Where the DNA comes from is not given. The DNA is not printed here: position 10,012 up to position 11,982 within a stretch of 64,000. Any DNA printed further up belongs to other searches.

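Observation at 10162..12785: XrtF-like exosortase, its partner and a 556-aa GT-C-like membrane protein as the distal module of the polysaccharide operon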

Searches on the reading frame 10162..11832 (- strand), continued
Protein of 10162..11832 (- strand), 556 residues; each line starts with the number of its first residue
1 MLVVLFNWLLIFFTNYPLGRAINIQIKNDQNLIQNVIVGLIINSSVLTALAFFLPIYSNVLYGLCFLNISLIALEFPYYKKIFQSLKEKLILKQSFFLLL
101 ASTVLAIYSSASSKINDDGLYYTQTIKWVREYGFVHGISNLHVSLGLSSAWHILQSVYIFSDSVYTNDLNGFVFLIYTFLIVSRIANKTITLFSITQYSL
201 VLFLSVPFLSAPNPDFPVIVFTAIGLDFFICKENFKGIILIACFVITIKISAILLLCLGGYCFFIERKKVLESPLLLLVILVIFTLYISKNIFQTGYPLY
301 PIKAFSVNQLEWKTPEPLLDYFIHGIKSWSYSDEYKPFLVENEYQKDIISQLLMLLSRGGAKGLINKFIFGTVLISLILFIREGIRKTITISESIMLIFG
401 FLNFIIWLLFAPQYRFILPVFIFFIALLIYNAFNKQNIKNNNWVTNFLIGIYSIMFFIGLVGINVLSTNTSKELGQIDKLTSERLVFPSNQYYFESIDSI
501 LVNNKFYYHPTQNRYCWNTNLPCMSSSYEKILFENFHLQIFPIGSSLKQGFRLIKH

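Call 22: find_encoding_contigs(protein=P0064, flank=8000, max_places=1)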
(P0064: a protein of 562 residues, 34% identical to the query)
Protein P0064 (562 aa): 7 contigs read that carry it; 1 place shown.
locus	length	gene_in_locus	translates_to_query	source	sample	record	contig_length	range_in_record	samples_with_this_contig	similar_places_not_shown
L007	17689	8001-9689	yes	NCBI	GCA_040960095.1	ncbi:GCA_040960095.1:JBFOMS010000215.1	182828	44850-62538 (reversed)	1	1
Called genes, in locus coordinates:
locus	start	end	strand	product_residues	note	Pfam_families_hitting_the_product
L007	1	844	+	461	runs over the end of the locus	PF00083:Sugar_tr, PF07690:MFS_1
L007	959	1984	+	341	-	PF00180:Iso_dh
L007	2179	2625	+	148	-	-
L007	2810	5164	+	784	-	PF12704:MacB_PCD, PF02687:FtsX, PF12704:MacB_PCD (weak), PF02687:FtsX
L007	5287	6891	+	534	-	PF02838:Glyco_hydro_20b, PF00728:Glyco_hydro_20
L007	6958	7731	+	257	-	-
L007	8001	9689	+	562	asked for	PF26626:DUF8201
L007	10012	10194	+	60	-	-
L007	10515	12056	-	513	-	-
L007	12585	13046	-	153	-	PF10543:ORF6N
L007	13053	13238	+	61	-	-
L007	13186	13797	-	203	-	-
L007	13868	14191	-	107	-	-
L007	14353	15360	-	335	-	PF13276:HTH_21, PF00665:rve, PF13683:rve_3, PF13333:rve_2 (weak)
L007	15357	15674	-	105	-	PF01527:HTH_Tnp_1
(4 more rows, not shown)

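Call 44: predict_structure(alignment_id=A3)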
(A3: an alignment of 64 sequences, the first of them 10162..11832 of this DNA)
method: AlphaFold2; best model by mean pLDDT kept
length: 556 residues; sequences in the alignment: 64
mean_pLDDT: 91.4   pTM: 0.93
mean pLDDT of the five models: 91.4, 91.0, 89.8, 89.6, 89.4
residues with pLDDT >= 90: 413; 70-90: 124; 50-70: 12; < 50: 7
segments of 3 or more residues with pLDDT < 50: 467-472
pLDDT, mean of each block of 10 residues (from residue 1): 94 97 95 97 98 94 96 95 83 89 95 85 94 97 95 92 74 97 92 96 92 95 97 96 97 97 96 97 98 97 92 95 89 84 85 89 91 95 91 95 94 92 96 82 92 95 65 66 89 83 91 85 92 94 94 93
secondary structure, 60 per line:
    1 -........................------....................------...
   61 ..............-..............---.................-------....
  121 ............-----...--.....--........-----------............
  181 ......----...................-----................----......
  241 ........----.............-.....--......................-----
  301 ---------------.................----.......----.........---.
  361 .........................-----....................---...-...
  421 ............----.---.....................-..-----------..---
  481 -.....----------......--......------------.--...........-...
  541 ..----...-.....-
elements in order: H2-25 H32-51 H58-74 H76-89 H93-109 H117-132 H143-147 H150-157 H169-186 H192-209 H215-230 H235-248 H253-265 H267-271 H274-295 H316-332 H337-343 H348-356 H360-385 H391-410 H418-432 H441-461 H482-486 E497-502 E505-510 H526-536 E538-542 E551-555

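Call 46: fold_search(model_id=the predicted structure, library=pdb)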
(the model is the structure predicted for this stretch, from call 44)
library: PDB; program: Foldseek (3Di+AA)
matches with E <= 10: 267; with E <= 0.001: 0
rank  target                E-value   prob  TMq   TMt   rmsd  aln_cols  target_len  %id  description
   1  9s6u_A                5.4e-03  1.00  0.34  0.35  10.2       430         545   14  Ternary cryo-EM structure of human ALG9 with Dol25-PP-GlcNAc2Man8, Dol25-P-Man and Fab (released 2026-03-18)
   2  9s6s_A                1.5e-02  1.00  0.34  0.34   9.8       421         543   13  Ternary cryo-EM structure of human ALG9 with Dol25-PP-GlcNAc2Man6, Dol25-P-Man and Fab (released 2026-03-18)
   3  7bvc_A                7.1e-02  0.99  0.36  0.20   9.0       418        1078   13  Cryo-EM structure of Mycobacterium smegmatis arabinosyltransferase EmbA-EmbB-AcpM2 in complex with ethambutol (released 2020-04-29)
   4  9ko4_R                8.8e-02  0.15  0.10  0.15  24.5       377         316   11  A Cryo_EM structure of CCR7 complex with CCL21 (released 2025-11-26)
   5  2ht2_A                1.0e-01  0.16  0.14  0.16  20.3       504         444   12  Structure of the Escherichia coli ClC chloride channel Y445H mutant and Fab complex (released 2006-09-19)
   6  2ht2_B                1.2e-01  0.15  0.14  0.16  20.3       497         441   12  Structure of the Escherichia coli ClC chloride channel Y445H mutant and Fab complex (released 2006-09-19)
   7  6s4m                  1.4e-01  0.14  0.13  0.15  24.1       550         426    9  Crystal structure of the human organic anion transporter MFSD10 (TETRAN) (released 2020-05-13)
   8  9w1n_A                1.5e-01  0.10  0.11  0.14  24.1       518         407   12  Human SLC37A4 antiparallel dimer (released 2025-11-19)
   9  2fec_B                1.5e-01  0.09  0.12  0.13  23.6       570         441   11  Structure of the E203Q mutant of the Cl-/H+ exchanger CLC-ec1 from E.Coli (released 2006-01-03)
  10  7cvs_A                1.5e-01  0.09  0.12  0.14  24.0       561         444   11  Crystal structure of the C85A/L194A mutant CLC-ec1 with Fab fragment (released 2021-09-01)
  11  1ots_A                1.6e-01  0.06  0.08  0.09  23.1       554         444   11  Structure of the Escherichia coli ClC Chloride channel and Fab Complex (released 2003-04-15)
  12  2htk_A                1.7e-01  0.13  0.13  0.15  20.1       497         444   12  Structure of the Escherichia coli ClC chloride channel Y445A mutant and Fab complex (released 2006-09-19)
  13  3ejy_A                1.7e-01  0.12  0.13  0.15  21.0       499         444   14  Structure of E203H mutant of E.coli Cl-/H+ antiporter, CLC-ec1 (released 2009-02-17)
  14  9kvv                  1.7e-01  0.08  0.10  0.12  25.4       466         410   12  Cryo-EM structure of human G6PT in complex with G6P (released 2025-11-12)
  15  2ht3_A                1.7e-01  0.08  0.11  0.13  22.3       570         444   10  Structure of the Escherichia coli ClC chloride channel Y445L mutant and Fab complex (released 2006-09-19)
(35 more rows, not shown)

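Call 47: search_solved_structures(query=A3, max_evalue=10)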
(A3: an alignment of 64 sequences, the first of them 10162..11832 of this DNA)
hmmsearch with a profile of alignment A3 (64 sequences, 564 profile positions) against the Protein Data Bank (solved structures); distinct sequences matched with E-value up to 10: 1.
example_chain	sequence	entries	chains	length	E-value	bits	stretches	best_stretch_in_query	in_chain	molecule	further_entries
4wy5_A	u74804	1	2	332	0.44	12.1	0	479-534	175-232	Esterase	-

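Call 48: search_protein_families(library=pfam, alignment_id=A3, max_evalue=1)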
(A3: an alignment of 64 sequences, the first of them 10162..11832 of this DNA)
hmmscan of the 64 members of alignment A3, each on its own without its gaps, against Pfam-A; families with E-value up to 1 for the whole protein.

A. member 1, window:10162-11832:- (556 aa): 1 family
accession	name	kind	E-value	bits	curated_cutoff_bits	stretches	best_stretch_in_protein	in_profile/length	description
PF11874.13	DUF3394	-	0.004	17.3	28.2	1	243-284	2-43/181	Domain of unknown function (DUF3394)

B. families by the number of members that match (of 64 scanned): 14 families
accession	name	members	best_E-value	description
PF07226.16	DUF1422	3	0.0018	Protein of unknown function (DUF1422)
PF11992.13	TgpA_N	2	0.0011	TgpA N-terminal domain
PF05141.17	DIT1_PvcA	2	0.021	Pyoverdine/dityrosine biosynthesis protein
PF08191.17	LRR_adjacent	2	0.039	LRR adjacent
PF12963.12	DUF3852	1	0.0036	Protein of unknown function (DUF3852)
PF11874.13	DUF3394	1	0.004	Domain of unknown function (DUF3394)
PF13231.12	PMT_2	1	0.011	Dolichyl-phosphate-mannose-protein mannosyltransferase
PF10028.14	DUF2270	1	0.14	Predicted integral membrane protein (DUF2270)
PF14688.11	DUF4461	1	0.14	Domain of unknown function (DUF4461)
PF14715.11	FixP_N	1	0.24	N-terminal domain of cytochrome oxidase-cbb3, FixP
PF17512.7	Sh_2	1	0.26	Metapneumovirus Small hydrophobic protein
PF00296.26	Bac_luciferase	1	0.26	Luciferase-like monooxygenase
PF16492.10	Cadherin_C_2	1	0.56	Cadherin cytoplasmic C-terminal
PF06127.16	Mpo1-like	1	0.87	2-hydroxy-palmitic acid dioxygenase Mpo1-like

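Call 50: find_encoding_contigs(protein=P0033, flank=7000, max_places=1)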
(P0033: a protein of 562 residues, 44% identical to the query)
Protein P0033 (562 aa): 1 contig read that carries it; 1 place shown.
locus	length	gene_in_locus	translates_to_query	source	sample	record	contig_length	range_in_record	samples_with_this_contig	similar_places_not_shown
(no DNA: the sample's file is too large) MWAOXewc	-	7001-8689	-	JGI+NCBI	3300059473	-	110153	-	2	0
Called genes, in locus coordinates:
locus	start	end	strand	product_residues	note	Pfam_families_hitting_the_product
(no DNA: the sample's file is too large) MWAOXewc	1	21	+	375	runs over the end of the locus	PF00155:Aminotran_1_2, PF00266:Aminotran_5 (weak), PF01053:Cys_Met_Meta_PP (faint), PF01041:DegT_DnrJ_EryC1, PF01212:Beta_elim_lyase (faint)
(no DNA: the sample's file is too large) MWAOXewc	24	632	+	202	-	PF02397:Bac_transf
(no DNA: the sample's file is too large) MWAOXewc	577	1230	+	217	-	PF17836:PglD_N, PF14602:Hexapep_2 (faint), PF25084:LbH_EIF2B, PF25087:GMPPB_C (faint), PF00132:Hexapep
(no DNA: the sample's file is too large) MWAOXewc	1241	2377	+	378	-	PF01041:DegT_DnrJ_EryC1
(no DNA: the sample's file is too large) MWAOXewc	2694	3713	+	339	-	PF01408:GFO_IDH_MocA, PF02894:GFO_IDH_MocA_C, PF22725:GFO_IDH_MocA_C3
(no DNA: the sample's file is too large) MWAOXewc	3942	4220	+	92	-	PF05635:23S_rRNA_IVP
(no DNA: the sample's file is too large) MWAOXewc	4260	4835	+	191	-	PF25084:LbH_EIF2B, PF00132:Hexapep, PF25087:GMPPB_C (weak), PF14602:Hexapep_2, PF00132:Hexapep, PF14602:Hexapep_2 (weak)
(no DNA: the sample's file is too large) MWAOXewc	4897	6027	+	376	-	PF00155:Aminotran_1_2, PF01053:Cys_Met_Meta_PP, PF00266:Aminotran_5, PF01041:DegT_DnrJ_EryC1, PF01212:Beta_elim_lyase (weak)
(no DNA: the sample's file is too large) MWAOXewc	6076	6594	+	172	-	PF09721:Exosortase_EpsH (weak)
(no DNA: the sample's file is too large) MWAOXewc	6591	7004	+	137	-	-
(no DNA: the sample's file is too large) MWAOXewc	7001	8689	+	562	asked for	PF26626:DUF8201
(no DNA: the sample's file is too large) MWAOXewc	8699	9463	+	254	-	PF00535:Glycos_transf_2, PF10111:Glyco_tranf_2_2 (weak)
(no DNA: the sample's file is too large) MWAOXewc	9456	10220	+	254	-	PF02698:DUF218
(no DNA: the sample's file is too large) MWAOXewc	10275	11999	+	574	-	PF00664:ABC_membrane, PF02463:SMC_N (weak), PF00005:ABC_tran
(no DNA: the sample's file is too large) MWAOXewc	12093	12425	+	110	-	PF11680:DUF3276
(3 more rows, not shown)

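Call 51: find_encoding_contigs(protein=P0048, flank=7000, max_places=1)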
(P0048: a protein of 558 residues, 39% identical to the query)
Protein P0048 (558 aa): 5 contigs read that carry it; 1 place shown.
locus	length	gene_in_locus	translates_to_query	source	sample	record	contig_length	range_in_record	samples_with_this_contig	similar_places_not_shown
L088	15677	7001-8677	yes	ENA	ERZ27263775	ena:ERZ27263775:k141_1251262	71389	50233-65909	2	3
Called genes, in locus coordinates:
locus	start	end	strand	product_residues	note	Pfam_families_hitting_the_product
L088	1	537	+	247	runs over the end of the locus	PF23441:SDR (faint), PF00106:adh_short, PF08659:KR, PF13561:adh_short_C2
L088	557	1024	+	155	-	-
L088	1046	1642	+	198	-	PF17836:PglD_N, PF25084:LbH_EIF2B (faint), PF25087:GMPPB_C (faint), PF00132:Hexapep, PF14602:Hexapep_2 (weak)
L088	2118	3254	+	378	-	PF01041:DegT_DnrJ_EryC1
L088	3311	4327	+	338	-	PF01408:GFO_IDH_MocA, PF02894:GFO_IDH_MocA_C, PF22725:GFO_IDH_MocA_C3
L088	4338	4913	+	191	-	PF25084:LbH_EIF2B, PF25247:LbH_GLGC (faint), PF00132:Hexapep, PF25087:GMPPB_C (weak), PF14602:Hexapep_2 (weak), PF00132:Hexapep (weak)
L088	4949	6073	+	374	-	PF00155:Aminotran_1_2, PF01041:DegT_DnrJ_EryC1, PF00266:Aminotran_5 (faint)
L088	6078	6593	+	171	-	PF09721:Exosortase_EpsH (weak)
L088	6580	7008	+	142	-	-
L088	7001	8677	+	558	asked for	PF26626:DUF8201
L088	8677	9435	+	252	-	PF00535:Glycos_transf_2, PF10111:Glyco_tranf_2_2 (weak), PF13641:Glyco_tranf_2_3 (weak)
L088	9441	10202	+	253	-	PF02698:DUF218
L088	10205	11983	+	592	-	PF00664:ABC_membrane, PF00005:ABC_tran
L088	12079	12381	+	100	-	PF11680:DUF3276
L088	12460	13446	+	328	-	-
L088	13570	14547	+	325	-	PF00365:PFK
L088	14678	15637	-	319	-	PF01300:Sua5_yciO_yrdC, PF03481:Sua5_C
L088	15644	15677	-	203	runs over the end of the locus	PF01712:dNK, PF02223:Thymidylate_kin (faint)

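Call 52: find_encoding_contigs(protein=P0044, flank=7000, max_places=1)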
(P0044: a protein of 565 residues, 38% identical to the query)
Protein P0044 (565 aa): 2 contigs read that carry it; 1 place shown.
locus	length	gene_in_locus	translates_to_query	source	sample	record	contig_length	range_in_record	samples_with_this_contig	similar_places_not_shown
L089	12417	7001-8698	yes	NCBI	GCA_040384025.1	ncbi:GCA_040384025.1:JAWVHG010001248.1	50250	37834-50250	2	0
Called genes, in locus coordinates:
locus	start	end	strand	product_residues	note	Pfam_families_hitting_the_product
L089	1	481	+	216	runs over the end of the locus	PF00702:Hydrolase, PF13419:HAD_2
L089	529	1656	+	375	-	PF01041:DegT_DnrJ_EryC1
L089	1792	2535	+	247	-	-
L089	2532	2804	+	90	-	-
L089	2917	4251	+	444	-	PF00270:DEAD, PF04851:ResIII, PF00271:Helicase_C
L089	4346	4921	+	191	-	PF25084:LbH_EIF2B, PF25087:GMPPB_C (faint), PF14602:Hexapep_2 (faint), PF00132:Hexapep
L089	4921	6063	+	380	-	PF00155:Aminotran_1_2, PF00266:Aminotran_5 (weak), PF01041:DegT_DnrJ_EryC1, PF01212:Beta_elim_lyase (weak)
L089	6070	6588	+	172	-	PF09721:Exosortase_EpsH (weak)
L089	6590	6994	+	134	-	-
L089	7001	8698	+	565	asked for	PF26626:DUF8201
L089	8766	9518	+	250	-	PF00535:Glycos_transf_2, PF10111:Glyco_tranf_2_2 (weak), PF13641:Glyco_tranf_2_3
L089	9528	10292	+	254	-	PF02698:DUF218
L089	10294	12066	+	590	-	PF00664:ABC_membrane, PF00005:ABC_tran, PF02463:SMC_N (weak)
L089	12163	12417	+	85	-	?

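Call 65: search_protein_families(library=ncbifam, proteins=[L005:7075-7587:+, L006:7087-7602:+, L088:6078-6593:+, L005:7591-8004:+], max_evalue=0.01)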
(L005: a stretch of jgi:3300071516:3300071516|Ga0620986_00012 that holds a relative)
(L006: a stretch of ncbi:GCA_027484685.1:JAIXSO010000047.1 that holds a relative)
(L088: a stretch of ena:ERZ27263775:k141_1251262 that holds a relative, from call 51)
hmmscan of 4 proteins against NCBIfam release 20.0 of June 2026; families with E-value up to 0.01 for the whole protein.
L005:7075-7587:+ (170 aa): 10 families
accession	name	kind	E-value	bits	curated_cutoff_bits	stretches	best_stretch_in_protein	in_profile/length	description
TIGR04128.1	exoso_Fjoh_1448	exception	2.5e-23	83.1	90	1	3-162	5-171/174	exosortase family protein XrtF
NF046081.1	exosort_XrtX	exception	5.9e-23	81.6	170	1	4-168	2-167/168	exosortase X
TIGR04178.1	exo_archaeo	signature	1.5e-14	54.1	23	1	74-163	1-95/97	exosortase/archaeosortase family protein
TIGR04177.1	exosort_XrtH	exception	5.6e-11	42.7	86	1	8-162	2-154/158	exosortase H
NF046083.1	exosort_XrtY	exception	4.9e-10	39.5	160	1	71-160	80-168/168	exosortase Y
TIGR04124.1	archaeo_artE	exception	3.8e-07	30.3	95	1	7-163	10-151/153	archaeosortase family protein ArtE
TIGR04300.1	exosort_XrtM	exception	1.6e-06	28.6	125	1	74-160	55-141/150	exosortase family protein XrtM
TIGR02602.1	8TM_EpsH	subfamily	3.1e-05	23.6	105.55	1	71-158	143-235/241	exosortase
TIGR04144.1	archaeo_VPXXXP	exception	0.00058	19.8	150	1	11-162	2-152/156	archaeosortase B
TIGR04162.1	exo_VPEID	exception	0.0018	17.3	150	1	10-160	144-298/516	exosortase E/protease, VPEID-CTERM system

L006:7087-7602:+ (171 aa): 11 families
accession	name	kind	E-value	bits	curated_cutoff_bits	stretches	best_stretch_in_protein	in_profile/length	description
TIGR04128.1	exoso_Fjoh_1448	exception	6.7e-24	85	90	1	3-163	5-172/174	exosortase family protein XrtF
NF046081.1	exosort_XrtX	exception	9.8e-24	84.1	170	1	4-167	2-166/168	exosortase X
TIGR04178.1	exo_archaeo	signature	2.7e-13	50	23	1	74-164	1-96/97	exosortase/archaeosortase family protein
TIGR04177.1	exosort_XrtH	exception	1.6e-10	41.2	86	1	8-165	2-157/158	exosortase H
NF046083.1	exosort_XrtY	exception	2.5e-08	34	160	1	49-160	60-168/168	exosortase Y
TIGR04124.1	archaeo_artE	exception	7.7e-08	32.5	95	1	7-164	10-152/153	archaeosortase family protein ArtE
TIGR04144.1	archaeo_VPXXXP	exception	1.7e-06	28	150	1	11-163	2-153/156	archaeosortase B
TIGR04162.1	exo_VPEID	exception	3e-05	23.2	150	1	8-160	142-298/516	exosortase E/protease, VPEID-CTERM system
TIGR04300.1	exosort_XrtM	exception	3.6e-05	24.2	125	1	48-160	30-141/150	exosortase family protein XrtM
NF033464.1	cyanoexo_CrtC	exception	0.00013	21.7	225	1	25-156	135-272/278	cyanoexosortase C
TIGR02602.1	8TM_EpsH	subfamily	0.0002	21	105.55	1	10-159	88-236/241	exosortase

L088:6078-6593:+ (171 aa): 9 families
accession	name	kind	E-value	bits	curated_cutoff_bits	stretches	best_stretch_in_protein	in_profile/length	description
NF046081.1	exosort_XrtX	exception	1.2e-23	83.8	170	1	4-167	2-166/168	exosortase X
TIGR04128.1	exoso_Fjoh_1448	exception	4.8e-22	79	90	1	2-165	4-174/174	exosortase family protein XrtF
TIGR04178.1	exo_archaeo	signature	2.2e-14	53.5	23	1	74-164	1-96/97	exosortase/archaeosortase family protein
TIGR04177.1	exosort_XrtH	exception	5.6e-09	36.2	86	1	8-164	2-156/158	exosortase H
TIGR04300.1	exosort_XrtM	exception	1.4e-08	35.3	125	1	71-159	52-140/150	exosortase family protein XrtM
NF046083.1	exosort_XrtY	exception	3.1e-07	30.4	160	1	62-160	71-168/168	exosortase Y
TIGR04144.1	archaeo_VPXXXP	exception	0.00014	21.8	150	1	12-162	3-152/156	archaeosortase B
TIGR04124.1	archaeo_artE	exception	0.00084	19.4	95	1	8-164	11-152/153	archaeosortase family protein ArtE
NF033505.2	paceosortase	exception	0.003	17.7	80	1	37-163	28-148/167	pacearchaeosortase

L005:7591-8004:+ (137 aa): 0 families

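Call 89: find_encoding_contigs(protein=P0010, flank=6000, max_places=1)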
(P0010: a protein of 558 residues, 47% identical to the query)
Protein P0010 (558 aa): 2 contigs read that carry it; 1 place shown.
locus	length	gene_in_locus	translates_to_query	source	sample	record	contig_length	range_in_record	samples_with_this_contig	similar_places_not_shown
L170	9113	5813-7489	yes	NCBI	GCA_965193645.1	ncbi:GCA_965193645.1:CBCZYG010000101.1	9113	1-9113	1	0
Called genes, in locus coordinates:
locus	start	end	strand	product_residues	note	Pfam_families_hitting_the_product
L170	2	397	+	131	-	?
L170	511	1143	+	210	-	-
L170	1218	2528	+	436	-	PF00919:UPF0004, PF04055:Radical_SAM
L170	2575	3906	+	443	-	-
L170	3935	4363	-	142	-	-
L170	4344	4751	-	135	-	PF07661:MORN_2 (faint)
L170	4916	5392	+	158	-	PF09721:Exosortase_EpsH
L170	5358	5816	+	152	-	-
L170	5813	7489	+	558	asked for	PF26626:DUF8201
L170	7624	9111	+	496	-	?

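Call 90: find_encoding_contigs(protein=P0058, flank=6000, max_places=1)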
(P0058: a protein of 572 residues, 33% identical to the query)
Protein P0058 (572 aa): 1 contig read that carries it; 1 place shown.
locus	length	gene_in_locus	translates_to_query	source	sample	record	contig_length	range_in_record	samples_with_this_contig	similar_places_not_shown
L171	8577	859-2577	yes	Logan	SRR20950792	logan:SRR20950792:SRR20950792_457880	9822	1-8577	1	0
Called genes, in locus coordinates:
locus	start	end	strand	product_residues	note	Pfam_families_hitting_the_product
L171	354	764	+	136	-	-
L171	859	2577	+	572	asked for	PF26626:DUF8201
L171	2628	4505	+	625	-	PF00884:Sulfatase, PF01663:Phosphodiest (faint), PF16347:SGSH_C (faint)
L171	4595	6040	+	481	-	PF02554:CstA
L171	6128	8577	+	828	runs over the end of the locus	-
